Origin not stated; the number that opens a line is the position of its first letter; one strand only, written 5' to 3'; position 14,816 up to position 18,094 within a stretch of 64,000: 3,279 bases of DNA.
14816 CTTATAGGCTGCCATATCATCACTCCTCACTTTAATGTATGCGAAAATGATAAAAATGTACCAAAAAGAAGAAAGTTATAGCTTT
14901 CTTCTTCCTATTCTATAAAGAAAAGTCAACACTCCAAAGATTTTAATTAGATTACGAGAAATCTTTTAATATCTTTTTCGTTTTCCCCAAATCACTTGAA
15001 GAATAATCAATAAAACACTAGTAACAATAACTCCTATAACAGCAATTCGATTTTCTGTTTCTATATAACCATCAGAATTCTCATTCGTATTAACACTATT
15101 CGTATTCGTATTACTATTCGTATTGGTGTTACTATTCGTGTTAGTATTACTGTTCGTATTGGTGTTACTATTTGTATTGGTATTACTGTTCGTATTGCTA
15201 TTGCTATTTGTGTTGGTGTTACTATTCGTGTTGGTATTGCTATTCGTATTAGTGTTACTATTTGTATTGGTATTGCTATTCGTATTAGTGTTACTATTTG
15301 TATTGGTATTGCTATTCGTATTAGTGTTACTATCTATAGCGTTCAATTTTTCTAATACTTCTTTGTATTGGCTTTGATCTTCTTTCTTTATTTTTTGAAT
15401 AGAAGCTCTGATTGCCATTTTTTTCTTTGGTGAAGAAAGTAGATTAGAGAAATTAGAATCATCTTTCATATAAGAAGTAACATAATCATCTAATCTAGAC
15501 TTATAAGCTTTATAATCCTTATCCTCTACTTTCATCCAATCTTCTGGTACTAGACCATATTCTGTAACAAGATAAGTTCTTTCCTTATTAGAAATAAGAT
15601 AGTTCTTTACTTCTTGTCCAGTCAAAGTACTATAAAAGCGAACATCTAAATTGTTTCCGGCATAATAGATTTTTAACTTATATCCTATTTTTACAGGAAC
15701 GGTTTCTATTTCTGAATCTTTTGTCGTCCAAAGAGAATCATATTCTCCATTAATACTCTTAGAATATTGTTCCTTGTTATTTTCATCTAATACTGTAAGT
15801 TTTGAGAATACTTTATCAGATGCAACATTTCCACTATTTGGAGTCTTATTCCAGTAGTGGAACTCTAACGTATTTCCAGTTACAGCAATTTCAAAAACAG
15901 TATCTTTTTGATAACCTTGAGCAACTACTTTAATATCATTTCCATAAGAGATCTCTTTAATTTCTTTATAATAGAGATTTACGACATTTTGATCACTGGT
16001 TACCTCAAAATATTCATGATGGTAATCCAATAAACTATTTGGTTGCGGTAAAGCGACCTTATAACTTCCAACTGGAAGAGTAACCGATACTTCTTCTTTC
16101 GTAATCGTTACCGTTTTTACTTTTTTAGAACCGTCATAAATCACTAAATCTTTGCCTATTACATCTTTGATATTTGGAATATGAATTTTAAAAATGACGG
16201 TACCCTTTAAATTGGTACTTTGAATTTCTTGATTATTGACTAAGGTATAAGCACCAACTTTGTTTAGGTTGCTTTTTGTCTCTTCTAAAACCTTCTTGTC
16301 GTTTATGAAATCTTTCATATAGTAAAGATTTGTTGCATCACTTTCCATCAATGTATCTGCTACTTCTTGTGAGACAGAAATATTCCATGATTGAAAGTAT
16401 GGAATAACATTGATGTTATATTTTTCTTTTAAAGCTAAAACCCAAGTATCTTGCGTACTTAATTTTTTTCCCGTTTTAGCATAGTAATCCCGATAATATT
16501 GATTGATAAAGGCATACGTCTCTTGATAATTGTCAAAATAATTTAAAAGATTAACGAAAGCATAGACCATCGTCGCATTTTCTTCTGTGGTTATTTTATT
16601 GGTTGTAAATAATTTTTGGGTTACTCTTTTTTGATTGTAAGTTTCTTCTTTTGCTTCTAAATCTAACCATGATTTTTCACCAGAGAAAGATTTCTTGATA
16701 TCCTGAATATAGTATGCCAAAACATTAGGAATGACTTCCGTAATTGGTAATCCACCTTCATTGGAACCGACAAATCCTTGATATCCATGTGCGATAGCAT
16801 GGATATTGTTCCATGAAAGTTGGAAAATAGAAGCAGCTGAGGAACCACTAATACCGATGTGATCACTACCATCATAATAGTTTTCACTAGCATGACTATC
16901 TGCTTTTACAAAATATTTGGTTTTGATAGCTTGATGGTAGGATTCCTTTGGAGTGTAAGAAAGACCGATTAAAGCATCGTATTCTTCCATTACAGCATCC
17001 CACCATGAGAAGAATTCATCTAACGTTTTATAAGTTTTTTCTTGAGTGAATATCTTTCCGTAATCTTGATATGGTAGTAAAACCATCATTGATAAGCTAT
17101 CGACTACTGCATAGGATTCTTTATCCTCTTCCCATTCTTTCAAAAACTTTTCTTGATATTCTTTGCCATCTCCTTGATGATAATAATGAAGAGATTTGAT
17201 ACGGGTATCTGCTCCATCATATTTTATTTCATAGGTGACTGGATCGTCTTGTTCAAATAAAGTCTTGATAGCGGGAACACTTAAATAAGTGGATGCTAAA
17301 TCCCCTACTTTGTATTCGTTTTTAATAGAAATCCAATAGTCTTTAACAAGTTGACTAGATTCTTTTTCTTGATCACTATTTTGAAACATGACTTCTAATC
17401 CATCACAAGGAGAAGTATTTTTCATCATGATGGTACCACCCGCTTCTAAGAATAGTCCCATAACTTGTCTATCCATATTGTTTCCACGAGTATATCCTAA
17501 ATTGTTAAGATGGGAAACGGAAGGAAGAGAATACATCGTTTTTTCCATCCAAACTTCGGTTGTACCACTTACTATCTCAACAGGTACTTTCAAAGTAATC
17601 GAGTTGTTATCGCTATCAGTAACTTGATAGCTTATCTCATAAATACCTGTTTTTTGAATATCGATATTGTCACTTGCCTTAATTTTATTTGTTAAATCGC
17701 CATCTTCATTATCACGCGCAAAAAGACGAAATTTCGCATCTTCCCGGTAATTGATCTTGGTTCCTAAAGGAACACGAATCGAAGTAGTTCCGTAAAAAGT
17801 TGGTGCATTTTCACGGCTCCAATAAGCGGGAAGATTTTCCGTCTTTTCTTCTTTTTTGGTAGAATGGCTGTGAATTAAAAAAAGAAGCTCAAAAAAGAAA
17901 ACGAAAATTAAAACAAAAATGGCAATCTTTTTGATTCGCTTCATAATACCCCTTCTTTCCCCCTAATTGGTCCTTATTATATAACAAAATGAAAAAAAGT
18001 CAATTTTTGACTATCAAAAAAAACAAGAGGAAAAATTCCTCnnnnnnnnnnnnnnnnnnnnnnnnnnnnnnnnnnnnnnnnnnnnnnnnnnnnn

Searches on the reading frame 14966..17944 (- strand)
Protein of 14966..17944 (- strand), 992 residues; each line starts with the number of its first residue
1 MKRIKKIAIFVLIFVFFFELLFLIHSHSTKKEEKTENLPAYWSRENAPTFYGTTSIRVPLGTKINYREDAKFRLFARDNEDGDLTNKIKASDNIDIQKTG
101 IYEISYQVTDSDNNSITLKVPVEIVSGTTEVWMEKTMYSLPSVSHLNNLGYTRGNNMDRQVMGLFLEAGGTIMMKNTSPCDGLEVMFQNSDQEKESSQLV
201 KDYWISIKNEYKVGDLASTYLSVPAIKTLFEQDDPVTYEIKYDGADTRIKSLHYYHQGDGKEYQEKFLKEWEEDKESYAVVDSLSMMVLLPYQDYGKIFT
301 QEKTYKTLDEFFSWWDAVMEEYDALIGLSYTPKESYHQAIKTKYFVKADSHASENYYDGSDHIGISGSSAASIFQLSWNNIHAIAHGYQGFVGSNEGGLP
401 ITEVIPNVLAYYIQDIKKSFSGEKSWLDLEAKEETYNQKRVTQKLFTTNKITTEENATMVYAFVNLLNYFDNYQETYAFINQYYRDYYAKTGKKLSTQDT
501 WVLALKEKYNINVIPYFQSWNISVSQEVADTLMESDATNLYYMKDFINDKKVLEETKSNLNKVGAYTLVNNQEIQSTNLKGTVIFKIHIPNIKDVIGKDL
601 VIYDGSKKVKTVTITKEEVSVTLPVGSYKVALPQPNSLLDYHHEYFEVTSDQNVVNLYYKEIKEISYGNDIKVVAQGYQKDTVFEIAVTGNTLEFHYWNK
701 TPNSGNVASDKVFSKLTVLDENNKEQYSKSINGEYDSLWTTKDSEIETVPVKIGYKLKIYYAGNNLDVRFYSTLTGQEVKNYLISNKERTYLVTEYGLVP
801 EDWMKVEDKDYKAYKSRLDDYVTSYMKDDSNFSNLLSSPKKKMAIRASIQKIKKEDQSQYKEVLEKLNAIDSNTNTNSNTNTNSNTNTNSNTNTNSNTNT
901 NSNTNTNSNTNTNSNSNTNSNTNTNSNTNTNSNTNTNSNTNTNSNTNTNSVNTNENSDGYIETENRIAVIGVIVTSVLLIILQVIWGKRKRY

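Call 49: find_encoding_contigs(protein=window:14966-17944:-, flank=10000, max_places=1)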
Protein window:14966-17944:- (992 aa): 4 contigs read that carry it; 1 place shown.
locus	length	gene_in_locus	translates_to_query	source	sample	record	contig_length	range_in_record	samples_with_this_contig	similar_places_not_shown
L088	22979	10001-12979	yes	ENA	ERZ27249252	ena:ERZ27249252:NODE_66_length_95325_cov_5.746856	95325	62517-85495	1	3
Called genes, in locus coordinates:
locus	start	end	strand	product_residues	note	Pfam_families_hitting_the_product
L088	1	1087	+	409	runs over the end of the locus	PF00579:tRNA-synt_1b, PF22421:SYY_C-terminal, PF01479:S4 (weak)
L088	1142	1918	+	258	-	-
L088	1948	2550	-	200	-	PF00163:Ribosomal_S4, PF01479:S4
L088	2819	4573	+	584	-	PF06160:EzrA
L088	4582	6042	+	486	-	PF14903:WG_beta_rep (faint)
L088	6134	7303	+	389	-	PF22025:ThiI_fer, PF02926:THUMP, PF02568:ThiI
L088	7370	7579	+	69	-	PF00269:SASP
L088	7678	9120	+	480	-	PF00919:UPF0004, PF04055:Radical_SAM, PF01938:TRAM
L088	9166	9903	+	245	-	PF20316:DUF6612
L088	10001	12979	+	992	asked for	-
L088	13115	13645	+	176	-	PF10628:CotE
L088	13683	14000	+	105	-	PF00886:Ribosomal_S16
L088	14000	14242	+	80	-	PF07650:KH_2 (weak), PF13083:KH_KhpA-B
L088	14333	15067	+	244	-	PF01255:Prenyltransf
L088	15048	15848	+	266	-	PF01148:CTP_transf_1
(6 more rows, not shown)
